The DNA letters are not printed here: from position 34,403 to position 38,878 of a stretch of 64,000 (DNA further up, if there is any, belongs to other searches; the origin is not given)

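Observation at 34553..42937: Both hook-filament junction proteins are giants (FlgK 1391 aa, FlgL 1376 aa)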

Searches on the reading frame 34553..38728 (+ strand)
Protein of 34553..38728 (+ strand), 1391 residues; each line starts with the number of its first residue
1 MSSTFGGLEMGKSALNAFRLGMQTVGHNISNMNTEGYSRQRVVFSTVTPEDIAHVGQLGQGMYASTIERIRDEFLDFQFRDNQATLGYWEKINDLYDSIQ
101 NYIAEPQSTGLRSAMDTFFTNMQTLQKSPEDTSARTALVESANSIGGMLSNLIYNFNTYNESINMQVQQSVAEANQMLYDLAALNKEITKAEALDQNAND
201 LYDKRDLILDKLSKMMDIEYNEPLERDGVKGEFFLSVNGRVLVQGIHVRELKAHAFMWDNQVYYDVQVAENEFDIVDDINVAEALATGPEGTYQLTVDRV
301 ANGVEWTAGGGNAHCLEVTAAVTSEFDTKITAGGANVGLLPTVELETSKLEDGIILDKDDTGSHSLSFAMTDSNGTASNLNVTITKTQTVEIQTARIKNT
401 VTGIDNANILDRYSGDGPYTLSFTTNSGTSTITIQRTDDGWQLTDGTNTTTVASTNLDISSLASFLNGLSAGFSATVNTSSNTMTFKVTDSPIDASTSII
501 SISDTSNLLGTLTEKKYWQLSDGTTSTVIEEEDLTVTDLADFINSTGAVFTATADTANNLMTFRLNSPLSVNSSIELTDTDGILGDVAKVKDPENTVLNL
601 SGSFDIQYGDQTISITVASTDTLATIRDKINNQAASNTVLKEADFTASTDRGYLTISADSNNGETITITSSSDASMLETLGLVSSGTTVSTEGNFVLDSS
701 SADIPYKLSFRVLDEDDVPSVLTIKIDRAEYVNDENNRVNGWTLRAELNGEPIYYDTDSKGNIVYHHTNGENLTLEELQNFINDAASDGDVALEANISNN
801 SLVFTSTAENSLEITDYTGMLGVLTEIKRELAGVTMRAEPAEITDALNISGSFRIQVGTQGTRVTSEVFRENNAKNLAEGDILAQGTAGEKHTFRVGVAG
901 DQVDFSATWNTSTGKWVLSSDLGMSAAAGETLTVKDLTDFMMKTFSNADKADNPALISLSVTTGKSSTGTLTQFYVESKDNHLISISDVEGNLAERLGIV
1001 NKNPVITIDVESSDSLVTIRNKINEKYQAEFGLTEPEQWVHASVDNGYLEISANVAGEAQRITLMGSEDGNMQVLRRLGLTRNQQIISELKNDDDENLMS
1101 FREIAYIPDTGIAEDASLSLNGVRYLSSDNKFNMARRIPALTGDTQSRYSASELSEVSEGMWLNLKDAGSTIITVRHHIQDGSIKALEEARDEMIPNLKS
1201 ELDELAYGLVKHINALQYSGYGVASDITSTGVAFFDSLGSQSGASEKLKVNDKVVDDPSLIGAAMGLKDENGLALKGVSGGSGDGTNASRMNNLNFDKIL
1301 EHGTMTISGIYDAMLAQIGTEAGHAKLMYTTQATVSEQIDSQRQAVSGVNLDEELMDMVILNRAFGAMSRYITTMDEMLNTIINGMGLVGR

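Call 5: search_protein_families(library=pfam, proteins=[window:34553-38728:+], max_evalue=0.01)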
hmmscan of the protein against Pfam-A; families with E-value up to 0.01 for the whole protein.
window:34553-38728:+ (1391 aa): 4 families
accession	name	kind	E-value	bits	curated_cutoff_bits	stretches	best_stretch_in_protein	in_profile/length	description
PF22638.1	FlgK_D1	-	3.4e-41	141.8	28.6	2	98-268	3-167/233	Flagellar hook-associated protein FlgK helical domain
PF06429.18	Flg_bbr_C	-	8.3e-11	41.7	23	1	1346-1384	7-45/46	Flagellar basal body rod FlgEFG protein C-terminal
PF00460.25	Flg_bb_rod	-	3.6e-05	24.1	20.7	1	9-37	2-30/31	Flagella basal body rod protein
PF07196.18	Flagellin_IN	-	0.0036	17.9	22.7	1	603-638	1-32/55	Flagellin hook IN motif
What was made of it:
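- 34553..35530 (+): FlgK residues 1-326: N-terminal D0/D1 axial helices plus the start of the D2-like region; nearly invariant in the clade. Pfam Flg_bb_rod and FlgK_D1 (call 5).
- On FlgK / HAP1 (hook-filament junction protein 1): Pfam Flg_bb_rod, FlgK_D1 (3.4e-41) and Flg_bbr_C (call 5).
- Closest known: Pfam PF07196 Flagellin_IN. Different: Only one module reaches even a sub-threshold Pfam score (17.9 bits against a cut-off of 22.7, call 5).
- Checked: Pfam gives FlgK_D1 at 3.4e-41, Flg_bb_rod at residues 9-37 and Flg_bbr_C at residues 1346-1384 (call 5).
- A weak Pfam Flagellin_IN hit (call 5).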

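Call 9: find_homologous_proteins(query=window:34553-38728:+)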
Query window:34553-38728:+ (1391 aa): 255 proteins with E <= 0.001 among 8000 candidates; the best 120 are listed.
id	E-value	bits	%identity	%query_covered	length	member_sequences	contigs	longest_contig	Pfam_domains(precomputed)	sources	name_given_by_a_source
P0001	0.0e+0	3012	100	100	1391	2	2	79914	PF06429.19,PF22638.2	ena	-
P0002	0.0e+0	2843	94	100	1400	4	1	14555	PF06429.19,PF22638.2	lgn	-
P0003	0.0e+0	2663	87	100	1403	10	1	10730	PF06429.19,PF22638.2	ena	-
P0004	0.0e+0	2652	86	100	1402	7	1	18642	PF06429.19,PF22638.2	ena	-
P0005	0.0e+0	2411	79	100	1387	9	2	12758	PF06429.19,PF22638.2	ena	-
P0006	0.0e+0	2283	73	57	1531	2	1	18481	PF06429.19,PF22638.2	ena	-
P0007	0.0e+0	1946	67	100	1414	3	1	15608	PF06429.19,PF22638.2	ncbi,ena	-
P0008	0.0e+0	1821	76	51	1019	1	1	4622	PF06429.19,PF22638.2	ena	-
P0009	0.0e+0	1814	75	80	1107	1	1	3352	PF22638.2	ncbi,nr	ncbi:MAG: hypothetical protein IJU31_03890, partial [Synergistaceae bacterium]|nr:hypothetical prote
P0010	0.0e+0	1795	78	51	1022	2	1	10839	PF06429.19,PF22638.2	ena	-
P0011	0.0e+0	1734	73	52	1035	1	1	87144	PF06429.19,PF22638.2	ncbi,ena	-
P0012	0.0e+0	1731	73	52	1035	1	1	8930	PF06429.19,PF22638.2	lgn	-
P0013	0.0e+0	1731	72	52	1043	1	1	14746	PF06429.19,PF22638.2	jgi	-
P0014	0.0e+0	1723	73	52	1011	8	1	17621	PF06429.19,PF00460.26,PF22638.2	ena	-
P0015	0.0e+0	1723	72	51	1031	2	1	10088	PF06429.19,PF22638.2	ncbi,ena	-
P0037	0.0e+0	1594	64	56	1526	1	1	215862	PF06429.19,PF00460.26,PF22638.2,PF07196.19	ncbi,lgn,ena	-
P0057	0.0e+0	1557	56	99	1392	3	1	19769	PF06429.19,PF22638.2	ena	-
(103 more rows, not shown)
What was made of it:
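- The exact FlgK protein is on record from 2 contigs (call 9).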

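Call 17: find_related_loci(query=A1, collection=genome_contigs, flank=10000)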
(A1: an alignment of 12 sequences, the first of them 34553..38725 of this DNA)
Query A1 (1391 aa) in genome_contigs; peptide patterns used: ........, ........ (x = any residue, [..] = any of these).
155 stretches matched a pattern; 82 encode a relative of the query (tblastn E <= 1e-3); the best 80 are kept; 80 distinct loci.
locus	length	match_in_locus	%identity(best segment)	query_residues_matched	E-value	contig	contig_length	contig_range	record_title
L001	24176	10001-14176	95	1-1391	0e+0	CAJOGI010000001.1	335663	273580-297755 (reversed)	uncultured Synergistales bacterium isolate Sheep_2_mag_86 genome assembly, contig: scaffold_16, whole genome shotgun seq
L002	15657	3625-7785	79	1-1391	0e+0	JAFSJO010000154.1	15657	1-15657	MAG: Synergistaceae bacterium isolate RGIG3201 Goat_Reticulum-1__c715410, whole genome shotgun sequence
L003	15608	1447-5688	67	1-1391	0e+0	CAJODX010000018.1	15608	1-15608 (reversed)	uncultured Synergistales bacterium isolate Red_deer_1_mag_83 genome assembly, contig: scaffold_6533, whole genome shotgu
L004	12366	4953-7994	72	1-1391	0e+0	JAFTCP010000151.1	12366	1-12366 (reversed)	MAG: Synergistaceae bacterium isolate RGIG3696 Goat_Rumen.Co__c2164035, whole genome shotgun sequence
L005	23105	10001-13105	73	1-1391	0e+0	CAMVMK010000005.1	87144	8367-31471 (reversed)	MAG TPA_asm: uncultured Fretibacterium sp. isolate SRR8387719_bin.77_metaWRAP_v1.3_MAG genome assembly, contig: ERZ14209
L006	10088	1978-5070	72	1-1391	0e+0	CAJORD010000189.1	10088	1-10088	uncultured Synergistales bacterium isolate Rumen_Coassembly_mag_817 genome assembly, contig: k87_14581539, whole genome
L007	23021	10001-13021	69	1-1391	0e+0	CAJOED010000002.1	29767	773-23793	uncultured Synergistales bacterium isolate Red_deer_1_mag_68 genome assembly, contig: scaffold_2025, whole genome shotgu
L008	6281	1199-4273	70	1-1391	0e+0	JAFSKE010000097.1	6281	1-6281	MAG: Synergistaceae bacterium isolate RGIG3217 Goat_Reticulum-2__c409668, whole genome shotgun sequence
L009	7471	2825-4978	70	518-1391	0e+0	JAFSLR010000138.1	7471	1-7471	MAG: Synergistaceae bacterium isolate RGIG3256 Goat_Reticulum-3__c244041, whole genome shotgun sequence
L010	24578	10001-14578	64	1-1391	0e+0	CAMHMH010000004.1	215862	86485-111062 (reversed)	MAG: uncultured Fretibacterium sp. isolate SRR11784282_bin.33_metaWRAP_v1.3_MAG genome assembly, contig: ERZ12202942.11,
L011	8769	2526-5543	68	1-1391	0e+0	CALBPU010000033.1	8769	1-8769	MAG TPA_asm: uncultured Fretibacterium sp. isolate ERR1278072_bin.130_CONCOCT_v1.1_MAG genome assembly, contig: ERZ84237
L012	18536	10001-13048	67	1-1391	0e+0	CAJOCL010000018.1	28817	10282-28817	uncultured Synergistales bacterium isolate Sheep_1_mag_15 genome assembly, contig: scaffold_763, whole genome shotgun se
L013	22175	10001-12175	68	518-1391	0e+0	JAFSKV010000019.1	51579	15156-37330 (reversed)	MAG: Synergistaceae bacterium isolate RGIG3234 Goat_Reticulum-2__c98141, whole genome shotgun sequence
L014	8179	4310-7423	65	1-1391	0e+0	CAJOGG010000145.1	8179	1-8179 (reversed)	uncultured Synergistales bacterium isolate Red_deer_3_mag_51 genome assembly, contig: scaffold_35135, whole genome shotg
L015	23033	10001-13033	69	1-1391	0e+0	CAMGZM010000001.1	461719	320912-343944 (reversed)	MAG: uncultured Fretibacterium sp. isolate SRR11784288_bin.17_metaWRAP_v1.3_MAG genome assembly, contig: ERZ12202745.1,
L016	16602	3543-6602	66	1-1391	0e+0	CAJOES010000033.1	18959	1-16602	uncultured Synergistales bacterium isolate Red_deer_3_mag_106 genome assembly, contig: scaffold_3576, whole genome shotg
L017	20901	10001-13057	68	1-1391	0e+0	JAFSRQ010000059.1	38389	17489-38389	MAG: Synergistaceae bacterium isolate RGIG3411 Goat_Reticulum.Co__c1016196, whole genome shotgun sequence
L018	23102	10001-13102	65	1-1391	0e+0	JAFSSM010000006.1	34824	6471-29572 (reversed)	MAG: Synergistaceae bacterium isolate RGIG3433 Goat_Rumen.Co__c470400, whole genome shotgun sequence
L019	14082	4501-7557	65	1-1391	0e+0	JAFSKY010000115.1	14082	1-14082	MAG: Synergistaceae bacterium isolate RGIG3237 Goat_Reticulum-3__c336311, whole genome shotgun sequence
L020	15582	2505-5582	63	1-1391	0e+0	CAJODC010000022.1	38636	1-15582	uncultured Synergistales bacterium isolate Red_deer_2_mag_118 genome assembly, contig: scaffold_1338, whole genome shotg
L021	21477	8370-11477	61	1-1391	0e+0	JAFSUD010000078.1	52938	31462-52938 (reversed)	MAG: Synergistaceae bacterium isolate RGIG3476 Goat_Rumen.Co__c2017063, whole genome shotgun sequence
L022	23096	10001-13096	59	1-1391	0e+0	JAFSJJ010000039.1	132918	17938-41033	MAG: Synergistaceae bacterium isolate RGIG3196 Goat_Reticulum-1__c562288, whole genome shotgun sequence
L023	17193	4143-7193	71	1-1391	0e+0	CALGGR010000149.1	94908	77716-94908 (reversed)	MAG TPA_asm: uncultured Fretibacterium sp. isolate ERR1278104_bin.105_CONCOCT_v1.1_MAG genome assembly, contig: ERZ84239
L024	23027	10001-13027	73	1-1391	0e+0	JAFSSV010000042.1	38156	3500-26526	MAG: Synergistaceae bacterium isolate RGIG3442 Goat_Rumen.Co__c481914, whole genome shotgun sequence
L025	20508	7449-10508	52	3-1391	0e+0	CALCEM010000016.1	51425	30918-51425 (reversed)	MAG TPA_asm: uncultured Fretibacterium sp. isolate ERR1278105_bin.73_CONCOCT_v1.1_MAG genome assembly, contig: ERZ842401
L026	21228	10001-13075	53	3-1391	0e+0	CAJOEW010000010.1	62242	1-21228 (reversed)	uncultured Synergistales bacterium isolate Red_deer_2_mag_133 genome assembly, contig: scaffold_611, whole genome shotgu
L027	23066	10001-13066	54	3-1391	0e+0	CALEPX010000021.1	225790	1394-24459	MAG TPA_asm: uncultured Fretibacterium sp. isolate ERR1278103_bin.14_CONCOCT_v1.1_MAG genome assembly, contig: ERZ841272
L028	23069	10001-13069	54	3-1391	0e+0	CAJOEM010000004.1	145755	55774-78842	uncultured Synergistales bacterium isolate Red_deer_2_mag_136 genome assembly, contig: scaffold_148, whole genome shotgu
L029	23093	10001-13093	72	1-1391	0e+0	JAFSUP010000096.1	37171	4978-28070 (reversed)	MAG: Synergistaceae bacterium isolate RGIG3488 Goat_Rumen.Co__c1849675, whole genome shotgun sequence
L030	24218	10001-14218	58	1-1391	0e+0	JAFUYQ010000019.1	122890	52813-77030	MAG: Synergistaceae bacterium isolate RGIG4945 Roe_deer_Rumen-3__c2214, whole genome shotgun sequence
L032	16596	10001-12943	51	5-1391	4e-172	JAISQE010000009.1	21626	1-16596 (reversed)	MAG: Synergistaceae bacterium isolate Kf353_bin122 k119_1305501, whole genome shotgun sequence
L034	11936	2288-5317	65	1-1391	0e+0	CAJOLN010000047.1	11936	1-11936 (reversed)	uncultured Synergistales bacterium isolate Reindeer_1_mag_22 genome assembly, contig: scaffold_6026, whole genome shotgu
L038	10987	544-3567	55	3-1391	0e+0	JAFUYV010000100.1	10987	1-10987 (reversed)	MAG: Fretibacterium sp. isolate RGIG4950 Roe_deer_Rumen-3__c139157, whole genome shotgun sequence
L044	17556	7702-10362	52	1-1391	3e-164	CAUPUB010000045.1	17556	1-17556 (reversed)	MAG TPA_asm: uncultured Fretibacterium sp. isolate SRR9684962_bin.2_MetaWRAP_v1.3_MAG genome assembly, contig: ERZ142072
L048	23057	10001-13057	70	1-1391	0e+0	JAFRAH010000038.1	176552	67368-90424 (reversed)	MAG: Synergistaceae bacterium isolate RGIG2313 Goat_Duodenum.Co__c1357086, whole genome shotgun sequence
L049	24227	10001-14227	58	1-1391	0e+0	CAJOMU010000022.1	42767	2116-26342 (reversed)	uncultured Synergistales bacterium isolate Reindeer_2_mag_23 genome assembly, contig: scaffold_1003, whole genome shotgu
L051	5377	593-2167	41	1-1391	7e-43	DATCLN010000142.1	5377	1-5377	MAG TPA_asm: Paenibacillaceae bacterium isolate SMAG_U7123 k141_405719, whole genome shotgun sequence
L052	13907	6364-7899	36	3-1391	3e-38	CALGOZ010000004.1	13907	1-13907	MAG TPA_asm: uncultured Pseudogracilibacillus sp. isolate SRR6713629_bin.32_CONCOCT_v1.1_MAG genome assembly, contig: ER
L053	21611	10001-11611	37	1-1391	5e-38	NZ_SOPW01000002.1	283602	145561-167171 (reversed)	Filobacillus milosensis strain JCM 12288 NODE_2_length_283602_cov_150.618317, whole genome shotgun sequence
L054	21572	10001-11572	36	2-1391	3e-37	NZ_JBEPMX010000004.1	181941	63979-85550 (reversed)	Alkalibacillus flavidus strain DSM 23520 Ga0480522_04, whole genome shotgun sequence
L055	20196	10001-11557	36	1-1391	2e-36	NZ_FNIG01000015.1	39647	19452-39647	Tenuibacillus multivorans strain CGMCC 1.3442, whole genome shotgun sequence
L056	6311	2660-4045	37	1-1391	5e-36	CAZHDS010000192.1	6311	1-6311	MAG TPA_asm: uncultured Ignavibacteriales bacterium isolate binchicken_co86_98 genome assembly, contig: NODE_6297_length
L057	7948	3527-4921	35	1-1391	1e-35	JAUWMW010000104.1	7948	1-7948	MAG: bacterium isolate CSMAG_2408 CSMAG_2408_k141_228703_length_7948_cov_41.3049, whole genome shotgun sequence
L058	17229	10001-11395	34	1-1391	9e-35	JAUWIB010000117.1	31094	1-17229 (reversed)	MAG: bacterium isolate CSMAG_2283 CSMAG_2283_k141_1159254_length_31094_cov_11.9922, whole genome shotgun sequence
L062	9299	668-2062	34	1-1391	1e-34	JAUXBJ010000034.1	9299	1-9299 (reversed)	MAG: bacterium isolate CSMAG_2796 CSMAG_2796_k117_2470845_length_9299_cov_24.0000, whole genome shotgun sequence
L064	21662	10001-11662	37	10-1384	5e-31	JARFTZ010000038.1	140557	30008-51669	MAG: Gammaproteobacteria bacterium isolate SCS_cbin_148 SCS_cbin_148_cosample_000009900587, whole genome shotgun sequenc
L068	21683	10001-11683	28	1-1384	4e-23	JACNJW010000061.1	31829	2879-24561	MAG: SAR324 cluster bacterium isolate NIOZ-UU44 NIOZ-UU_NODE_1527_length_31829_cov_35.121, whole genome shotgun sequence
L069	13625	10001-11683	28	1-1384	2e-22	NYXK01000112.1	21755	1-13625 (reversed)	MAG: Deltaproteobacteria bacterium isolate CPC1 67613, whole genome shotgun sequence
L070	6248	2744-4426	28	1-1384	3e-22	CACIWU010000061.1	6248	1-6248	uncultured SAR324 cluster bacterium isolate AG-439-L22 genome assembly, contig: AG-439-L22_NODE_60, whole genome shotgun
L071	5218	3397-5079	28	1-1384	3e-22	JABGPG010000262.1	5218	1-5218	MAG: Deltaproteobacteria bacterium isolate co234_bin26 NODE_23819_length_5218_cov_212.347860, whole genome shotgun seque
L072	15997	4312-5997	29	1-1384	3e-22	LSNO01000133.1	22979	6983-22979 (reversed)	MAG: SAR324 cluster bacterium SAR324-CTD7B Contig225076, whole genome shotgun sequence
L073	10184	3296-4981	29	1-1384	6e-22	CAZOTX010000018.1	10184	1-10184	MAG TPA_asm: uncultured Pseudomonadota bacterium isolate SRP077602_co4_693 genome assembly, contig: NODE_12361_length_10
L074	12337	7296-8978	27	1-1384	2e-21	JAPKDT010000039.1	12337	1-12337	MAG: SAR324 cluster bacterium isolate ANT-97 NODE_4784_length_12337_cov_30.110405, whole genome shotgun sequence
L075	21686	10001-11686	29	1-1384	1e-21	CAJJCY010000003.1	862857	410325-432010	MAG: uncultured SAR324 cluster bacterium isolate FRAM18_bin343 genome assembly, contig: FRAM18_bin343-3, whole genome sh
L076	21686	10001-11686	28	1-1384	3e-21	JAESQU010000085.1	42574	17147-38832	MAG: SAR324 cluster bacterium isolate NORP237 CoAssembly_1666101, whole genome shotgun sequence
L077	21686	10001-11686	28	1-1384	9e-21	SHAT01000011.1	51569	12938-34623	MAG: Proteobacteria bacterium isolate MED-G181 Proteobacteria-MED-G181-C11, whole genome shotgun sequence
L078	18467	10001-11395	34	1-1391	6e-35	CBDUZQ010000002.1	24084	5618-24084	MAG TPA_asm: uncultured bacterium isolate SRR22302363_binner12_Refined_60 genome assembly, contig: ERZ25749332.611, whol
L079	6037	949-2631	28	1-1384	4e-20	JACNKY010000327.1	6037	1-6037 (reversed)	MAG: Proteobacteria bacterium isolate NIOZ-UU70 NIOZ-UU_NODE_16615_length_6037_cov_6.76463, whole genome shotgun sequenc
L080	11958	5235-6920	27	1-1384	4e-20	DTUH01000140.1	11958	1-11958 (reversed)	MAG TPA_asm: Candidatus Lambdaproteobacteria bacterium isolate UWMA-0100 NODE_2879_length_11958_cov_6.131227, whole geno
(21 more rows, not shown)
